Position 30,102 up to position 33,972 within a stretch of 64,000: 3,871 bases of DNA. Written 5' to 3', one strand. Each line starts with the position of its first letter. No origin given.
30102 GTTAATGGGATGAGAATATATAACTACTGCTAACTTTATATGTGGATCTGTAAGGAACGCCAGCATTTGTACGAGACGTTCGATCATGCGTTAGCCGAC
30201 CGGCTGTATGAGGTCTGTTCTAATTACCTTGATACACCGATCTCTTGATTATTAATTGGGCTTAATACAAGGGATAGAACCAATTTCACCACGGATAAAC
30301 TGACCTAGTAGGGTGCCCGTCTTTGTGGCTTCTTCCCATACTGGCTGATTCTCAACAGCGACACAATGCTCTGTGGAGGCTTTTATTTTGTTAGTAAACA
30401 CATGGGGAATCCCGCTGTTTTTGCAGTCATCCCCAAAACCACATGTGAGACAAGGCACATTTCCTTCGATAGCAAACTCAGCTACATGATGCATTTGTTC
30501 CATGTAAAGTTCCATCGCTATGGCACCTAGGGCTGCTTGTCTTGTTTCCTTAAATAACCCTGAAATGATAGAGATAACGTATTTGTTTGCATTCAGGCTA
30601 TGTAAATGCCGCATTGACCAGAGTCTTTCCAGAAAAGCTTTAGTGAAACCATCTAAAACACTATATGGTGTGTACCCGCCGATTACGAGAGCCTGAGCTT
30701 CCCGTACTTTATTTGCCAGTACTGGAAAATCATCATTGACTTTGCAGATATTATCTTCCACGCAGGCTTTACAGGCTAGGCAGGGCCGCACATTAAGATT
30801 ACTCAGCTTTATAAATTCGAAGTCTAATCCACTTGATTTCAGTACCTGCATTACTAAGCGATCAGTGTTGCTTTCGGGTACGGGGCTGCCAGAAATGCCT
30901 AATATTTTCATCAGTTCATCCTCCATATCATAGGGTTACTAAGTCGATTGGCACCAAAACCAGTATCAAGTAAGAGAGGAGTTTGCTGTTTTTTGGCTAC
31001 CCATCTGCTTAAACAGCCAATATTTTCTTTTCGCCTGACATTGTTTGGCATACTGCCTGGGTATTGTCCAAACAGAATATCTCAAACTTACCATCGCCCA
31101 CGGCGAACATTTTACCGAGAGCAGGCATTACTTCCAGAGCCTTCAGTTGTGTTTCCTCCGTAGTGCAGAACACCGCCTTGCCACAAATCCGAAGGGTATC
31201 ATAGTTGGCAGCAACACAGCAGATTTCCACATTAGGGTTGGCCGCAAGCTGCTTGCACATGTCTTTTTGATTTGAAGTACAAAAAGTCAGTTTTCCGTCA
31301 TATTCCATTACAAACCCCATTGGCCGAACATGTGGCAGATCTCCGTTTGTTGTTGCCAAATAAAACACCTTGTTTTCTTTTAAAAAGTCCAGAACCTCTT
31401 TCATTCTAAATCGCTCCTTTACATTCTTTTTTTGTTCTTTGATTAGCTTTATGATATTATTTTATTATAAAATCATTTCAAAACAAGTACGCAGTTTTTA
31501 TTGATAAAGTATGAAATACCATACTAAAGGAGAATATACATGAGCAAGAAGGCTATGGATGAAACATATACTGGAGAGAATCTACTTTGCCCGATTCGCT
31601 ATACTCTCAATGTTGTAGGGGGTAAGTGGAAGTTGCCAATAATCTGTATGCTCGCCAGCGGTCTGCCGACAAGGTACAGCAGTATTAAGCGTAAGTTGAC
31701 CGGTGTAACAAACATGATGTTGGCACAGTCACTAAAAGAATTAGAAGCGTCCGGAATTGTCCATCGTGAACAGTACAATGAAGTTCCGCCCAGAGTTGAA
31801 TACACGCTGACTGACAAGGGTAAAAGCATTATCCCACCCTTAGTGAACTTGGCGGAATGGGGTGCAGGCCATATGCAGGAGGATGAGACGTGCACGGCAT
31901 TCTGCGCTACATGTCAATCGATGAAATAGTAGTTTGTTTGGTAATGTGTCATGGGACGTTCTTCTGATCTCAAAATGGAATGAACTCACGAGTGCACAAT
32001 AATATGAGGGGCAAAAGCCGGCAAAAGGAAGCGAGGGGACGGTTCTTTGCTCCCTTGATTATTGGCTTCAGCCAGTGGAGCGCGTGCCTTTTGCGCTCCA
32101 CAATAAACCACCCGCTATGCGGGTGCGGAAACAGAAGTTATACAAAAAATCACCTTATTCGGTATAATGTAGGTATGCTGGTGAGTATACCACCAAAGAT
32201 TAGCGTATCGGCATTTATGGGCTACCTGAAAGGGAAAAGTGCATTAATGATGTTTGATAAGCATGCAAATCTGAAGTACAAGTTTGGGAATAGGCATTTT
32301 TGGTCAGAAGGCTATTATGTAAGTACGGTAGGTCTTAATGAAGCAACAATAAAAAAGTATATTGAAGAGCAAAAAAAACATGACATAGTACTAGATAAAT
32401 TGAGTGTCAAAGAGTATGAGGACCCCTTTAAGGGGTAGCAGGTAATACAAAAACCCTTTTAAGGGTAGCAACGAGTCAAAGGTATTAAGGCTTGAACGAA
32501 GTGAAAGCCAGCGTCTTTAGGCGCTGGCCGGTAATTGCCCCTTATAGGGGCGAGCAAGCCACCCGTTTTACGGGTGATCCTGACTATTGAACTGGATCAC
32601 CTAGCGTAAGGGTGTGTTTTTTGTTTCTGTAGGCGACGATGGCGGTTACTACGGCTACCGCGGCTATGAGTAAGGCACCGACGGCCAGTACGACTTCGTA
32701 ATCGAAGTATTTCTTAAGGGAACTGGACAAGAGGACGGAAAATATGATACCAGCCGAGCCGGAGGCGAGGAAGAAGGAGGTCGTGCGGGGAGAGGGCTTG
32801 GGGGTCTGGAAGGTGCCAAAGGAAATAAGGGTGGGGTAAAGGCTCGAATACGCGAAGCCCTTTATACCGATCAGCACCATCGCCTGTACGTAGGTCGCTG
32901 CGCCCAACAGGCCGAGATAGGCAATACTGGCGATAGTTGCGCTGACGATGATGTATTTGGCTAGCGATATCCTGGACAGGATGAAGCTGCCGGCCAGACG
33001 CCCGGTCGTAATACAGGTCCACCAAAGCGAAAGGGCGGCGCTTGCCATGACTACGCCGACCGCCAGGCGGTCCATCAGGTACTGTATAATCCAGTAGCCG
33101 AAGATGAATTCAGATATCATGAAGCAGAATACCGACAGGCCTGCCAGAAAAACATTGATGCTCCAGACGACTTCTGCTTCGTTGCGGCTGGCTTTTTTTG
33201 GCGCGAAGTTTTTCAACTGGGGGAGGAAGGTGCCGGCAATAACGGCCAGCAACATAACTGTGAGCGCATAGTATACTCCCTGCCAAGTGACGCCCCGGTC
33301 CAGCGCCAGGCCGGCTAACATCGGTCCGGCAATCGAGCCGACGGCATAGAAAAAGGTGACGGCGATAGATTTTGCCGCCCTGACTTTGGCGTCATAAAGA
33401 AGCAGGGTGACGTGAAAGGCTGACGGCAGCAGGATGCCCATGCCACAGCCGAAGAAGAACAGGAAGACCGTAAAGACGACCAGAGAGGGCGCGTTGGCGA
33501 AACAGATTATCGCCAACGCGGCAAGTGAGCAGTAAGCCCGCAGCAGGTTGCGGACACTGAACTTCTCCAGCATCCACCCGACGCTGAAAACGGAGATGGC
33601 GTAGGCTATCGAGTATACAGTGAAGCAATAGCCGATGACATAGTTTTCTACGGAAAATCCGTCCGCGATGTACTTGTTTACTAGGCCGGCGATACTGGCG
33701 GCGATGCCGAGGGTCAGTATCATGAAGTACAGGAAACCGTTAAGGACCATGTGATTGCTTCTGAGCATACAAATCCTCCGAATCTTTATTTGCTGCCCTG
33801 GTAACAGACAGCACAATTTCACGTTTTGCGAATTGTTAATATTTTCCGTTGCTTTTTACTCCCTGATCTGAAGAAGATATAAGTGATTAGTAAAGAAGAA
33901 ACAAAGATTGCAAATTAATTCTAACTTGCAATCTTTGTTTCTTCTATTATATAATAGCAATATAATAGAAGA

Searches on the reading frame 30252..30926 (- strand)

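Call 94: search_protein_families(library=pfam, proteins=[window:30252-30926:-], max_evalue=0.0001)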
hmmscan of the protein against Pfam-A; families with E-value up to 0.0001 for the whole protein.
window:30252-30926:- (224 aa): 1 family
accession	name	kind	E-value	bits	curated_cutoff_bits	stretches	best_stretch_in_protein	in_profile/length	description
PF03358.20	FMN_red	-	2.7e-11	43.7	24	1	6-120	1-112/152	NADPH-dependent FMN reductase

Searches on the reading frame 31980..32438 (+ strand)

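Call 94: search_protein_families(library=pfam, proteins=[window:31980-32438:+], max_evalue=0.0001)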
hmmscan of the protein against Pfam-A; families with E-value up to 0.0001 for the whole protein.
window:31980-32438:+ (152 aa): 1 family
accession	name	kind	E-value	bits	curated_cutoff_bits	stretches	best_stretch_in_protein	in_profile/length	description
PF01797.21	Y1_Tnp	-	5.5e-18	65.7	23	1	65-131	54-121/121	Transposase IS200 like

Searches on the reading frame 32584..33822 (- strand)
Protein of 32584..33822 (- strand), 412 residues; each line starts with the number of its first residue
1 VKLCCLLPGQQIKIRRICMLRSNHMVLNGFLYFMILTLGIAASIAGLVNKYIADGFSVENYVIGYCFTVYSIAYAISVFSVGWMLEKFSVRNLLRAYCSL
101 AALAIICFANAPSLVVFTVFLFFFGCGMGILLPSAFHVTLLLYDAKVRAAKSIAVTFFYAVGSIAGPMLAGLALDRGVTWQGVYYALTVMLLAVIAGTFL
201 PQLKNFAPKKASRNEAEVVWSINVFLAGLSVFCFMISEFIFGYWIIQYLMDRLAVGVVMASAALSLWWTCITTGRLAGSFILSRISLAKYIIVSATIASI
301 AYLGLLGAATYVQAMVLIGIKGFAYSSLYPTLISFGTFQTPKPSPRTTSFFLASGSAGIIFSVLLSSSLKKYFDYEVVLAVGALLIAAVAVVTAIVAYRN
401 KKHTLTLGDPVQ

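Call 94: search_protein_families(library=pfam, proteins=[window:32584-33822:-], max_evalue=0.0001)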
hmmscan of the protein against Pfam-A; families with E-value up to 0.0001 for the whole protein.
window:32584-33822:- (412 aa): 1 family
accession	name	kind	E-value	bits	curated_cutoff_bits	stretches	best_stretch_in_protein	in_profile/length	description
PF07690.21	MFS_1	-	2.6e-26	92.8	33.4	2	31-337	1-320/347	Major Facilitator Superfamily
